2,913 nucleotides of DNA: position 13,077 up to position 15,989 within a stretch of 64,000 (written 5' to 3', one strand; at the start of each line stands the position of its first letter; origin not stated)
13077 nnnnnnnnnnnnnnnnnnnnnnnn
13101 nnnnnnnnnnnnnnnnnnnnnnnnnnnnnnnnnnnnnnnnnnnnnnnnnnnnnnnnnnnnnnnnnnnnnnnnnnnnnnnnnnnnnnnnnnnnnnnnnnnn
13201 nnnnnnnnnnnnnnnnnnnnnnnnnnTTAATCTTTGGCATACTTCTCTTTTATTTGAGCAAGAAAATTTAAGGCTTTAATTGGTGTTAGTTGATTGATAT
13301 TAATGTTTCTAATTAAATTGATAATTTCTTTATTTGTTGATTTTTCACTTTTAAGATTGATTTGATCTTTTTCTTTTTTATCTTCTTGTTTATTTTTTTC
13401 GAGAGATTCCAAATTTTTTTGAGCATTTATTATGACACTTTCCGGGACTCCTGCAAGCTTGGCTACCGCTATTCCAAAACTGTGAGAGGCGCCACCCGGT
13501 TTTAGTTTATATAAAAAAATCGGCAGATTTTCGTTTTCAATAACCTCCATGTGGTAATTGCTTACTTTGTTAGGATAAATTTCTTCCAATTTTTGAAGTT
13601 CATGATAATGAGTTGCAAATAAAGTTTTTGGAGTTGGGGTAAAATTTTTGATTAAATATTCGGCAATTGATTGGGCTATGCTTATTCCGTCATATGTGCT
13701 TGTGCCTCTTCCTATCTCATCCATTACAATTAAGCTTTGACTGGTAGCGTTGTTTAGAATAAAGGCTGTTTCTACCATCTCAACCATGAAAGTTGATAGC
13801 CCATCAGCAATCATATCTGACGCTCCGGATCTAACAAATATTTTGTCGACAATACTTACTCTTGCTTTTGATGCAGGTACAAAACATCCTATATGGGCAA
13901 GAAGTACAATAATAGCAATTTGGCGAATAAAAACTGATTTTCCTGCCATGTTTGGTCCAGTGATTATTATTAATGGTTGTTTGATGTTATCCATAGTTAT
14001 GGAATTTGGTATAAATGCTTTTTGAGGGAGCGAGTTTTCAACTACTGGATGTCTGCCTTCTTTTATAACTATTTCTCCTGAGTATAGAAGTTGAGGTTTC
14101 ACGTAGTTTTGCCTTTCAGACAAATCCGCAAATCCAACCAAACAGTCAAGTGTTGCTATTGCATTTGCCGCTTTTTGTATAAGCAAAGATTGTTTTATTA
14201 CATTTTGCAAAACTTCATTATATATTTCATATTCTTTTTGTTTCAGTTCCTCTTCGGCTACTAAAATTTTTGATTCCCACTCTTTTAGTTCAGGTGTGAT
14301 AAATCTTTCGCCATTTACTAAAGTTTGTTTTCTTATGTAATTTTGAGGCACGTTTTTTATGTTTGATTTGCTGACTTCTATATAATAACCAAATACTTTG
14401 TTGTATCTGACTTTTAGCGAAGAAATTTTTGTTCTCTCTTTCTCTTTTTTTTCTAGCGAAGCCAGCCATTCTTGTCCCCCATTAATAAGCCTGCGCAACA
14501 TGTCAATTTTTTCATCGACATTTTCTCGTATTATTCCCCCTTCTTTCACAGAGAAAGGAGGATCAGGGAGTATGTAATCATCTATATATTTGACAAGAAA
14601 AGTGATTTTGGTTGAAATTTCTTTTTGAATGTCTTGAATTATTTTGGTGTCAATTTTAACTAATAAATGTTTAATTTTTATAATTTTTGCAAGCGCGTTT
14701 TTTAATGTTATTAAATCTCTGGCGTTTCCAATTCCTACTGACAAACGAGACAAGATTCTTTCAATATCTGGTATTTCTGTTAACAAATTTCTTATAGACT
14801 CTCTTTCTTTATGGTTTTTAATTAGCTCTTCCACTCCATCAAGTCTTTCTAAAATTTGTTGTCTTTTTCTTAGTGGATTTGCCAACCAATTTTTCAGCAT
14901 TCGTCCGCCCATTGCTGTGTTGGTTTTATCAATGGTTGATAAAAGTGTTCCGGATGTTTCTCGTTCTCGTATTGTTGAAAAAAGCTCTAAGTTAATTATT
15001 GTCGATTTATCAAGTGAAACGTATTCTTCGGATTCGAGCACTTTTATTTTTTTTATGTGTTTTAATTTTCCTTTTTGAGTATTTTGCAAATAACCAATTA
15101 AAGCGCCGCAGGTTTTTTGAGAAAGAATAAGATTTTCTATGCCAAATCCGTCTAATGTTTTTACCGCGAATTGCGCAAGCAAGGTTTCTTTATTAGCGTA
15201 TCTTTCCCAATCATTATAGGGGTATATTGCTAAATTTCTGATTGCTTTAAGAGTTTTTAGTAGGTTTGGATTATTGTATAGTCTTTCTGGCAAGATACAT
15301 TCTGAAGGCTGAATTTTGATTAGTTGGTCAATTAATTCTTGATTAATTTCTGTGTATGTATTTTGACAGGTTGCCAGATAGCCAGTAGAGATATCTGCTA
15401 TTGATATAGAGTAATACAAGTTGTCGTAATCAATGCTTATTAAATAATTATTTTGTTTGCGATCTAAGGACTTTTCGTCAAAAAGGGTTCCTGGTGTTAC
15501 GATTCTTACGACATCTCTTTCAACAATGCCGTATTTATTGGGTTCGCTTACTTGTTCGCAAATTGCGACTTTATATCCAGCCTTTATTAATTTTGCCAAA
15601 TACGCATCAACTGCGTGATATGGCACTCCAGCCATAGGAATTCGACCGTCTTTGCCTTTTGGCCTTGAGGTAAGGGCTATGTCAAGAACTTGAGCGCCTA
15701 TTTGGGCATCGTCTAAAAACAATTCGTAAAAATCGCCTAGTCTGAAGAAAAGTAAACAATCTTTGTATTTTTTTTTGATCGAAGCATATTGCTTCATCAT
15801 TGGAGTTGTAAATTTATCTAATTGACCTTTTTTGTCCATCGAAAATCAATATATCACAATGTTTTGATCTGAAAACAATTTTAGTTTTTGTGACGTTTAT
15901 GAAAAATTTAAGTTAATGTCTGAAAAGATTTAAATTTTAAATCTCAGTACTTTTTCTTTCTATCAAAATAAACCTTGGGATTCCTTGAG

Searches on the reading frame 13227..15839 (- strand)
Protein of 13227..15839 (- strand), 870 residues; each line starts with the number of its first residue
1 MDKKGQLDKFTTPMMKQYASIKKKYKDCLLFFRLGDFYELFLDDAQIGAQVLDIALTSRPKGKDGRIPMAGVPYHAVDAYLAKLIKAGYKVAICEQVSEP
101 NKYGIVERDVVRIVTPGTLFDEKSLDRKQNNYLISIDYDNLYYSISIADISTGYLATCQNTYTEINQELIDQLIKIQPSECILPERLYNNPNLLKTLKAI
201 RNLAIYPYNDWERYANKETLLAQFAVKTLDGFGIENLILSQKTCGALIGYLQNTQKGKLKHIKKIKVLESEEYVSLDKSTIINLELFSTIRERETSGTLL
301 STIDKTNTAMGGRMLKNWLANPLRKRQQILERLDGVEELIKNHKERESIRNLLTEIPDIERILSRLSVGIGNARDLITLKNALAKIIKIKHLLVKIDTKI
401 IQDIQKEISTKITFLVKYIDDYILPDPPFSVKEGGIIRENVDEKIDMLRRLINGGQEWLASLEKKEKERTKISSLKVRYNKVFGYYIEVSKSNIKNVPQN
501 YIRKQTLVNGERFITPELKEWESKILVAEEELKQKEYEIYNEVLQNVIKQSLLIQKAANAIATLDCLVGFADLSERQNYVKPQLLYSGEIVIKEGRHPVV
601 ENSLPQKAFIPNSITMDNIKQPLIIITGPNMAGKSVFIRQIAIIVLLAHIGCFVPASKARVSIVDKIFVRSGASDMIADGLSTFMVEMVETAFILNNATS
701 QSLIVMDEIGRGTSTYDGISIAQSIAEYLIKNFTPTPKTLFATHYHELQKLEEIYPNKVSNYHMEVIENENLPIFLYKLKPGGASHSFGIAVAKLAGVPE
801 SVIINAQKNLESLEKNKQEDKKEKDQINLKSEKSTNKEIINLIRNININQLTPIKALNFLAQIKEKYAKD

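Call 87: search_protein_families(library=pfam, proteins=[window:13227-15839:-], max_evalue=0.001)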
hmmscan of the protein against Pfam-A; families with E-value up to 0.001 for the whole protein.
window:13227-15839:- (870 aa): 5 families
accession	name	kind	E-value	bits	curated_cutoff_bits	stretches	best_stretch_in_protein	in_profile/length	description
PF00488.27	MutS_V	-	7.1e-78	261.3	30.2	1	624-814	1-188/188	MutS domain V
PF05192.23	MutS_III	-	1.6e-50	172.6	34.1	1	279-571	1-194/194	MutS domain III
PF01624.25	MutS_I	-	2.3e-43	147.5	20.6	1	12-122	1-112/113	MutS domain I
PF05190.23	MutS_IV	-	6.4e-30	103.7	22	1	441-531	2-92/92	MutS family domain IV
PF05188.22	MutS_II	-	3.1e-19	70.1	25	1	131-263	1-133/133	MutS domain II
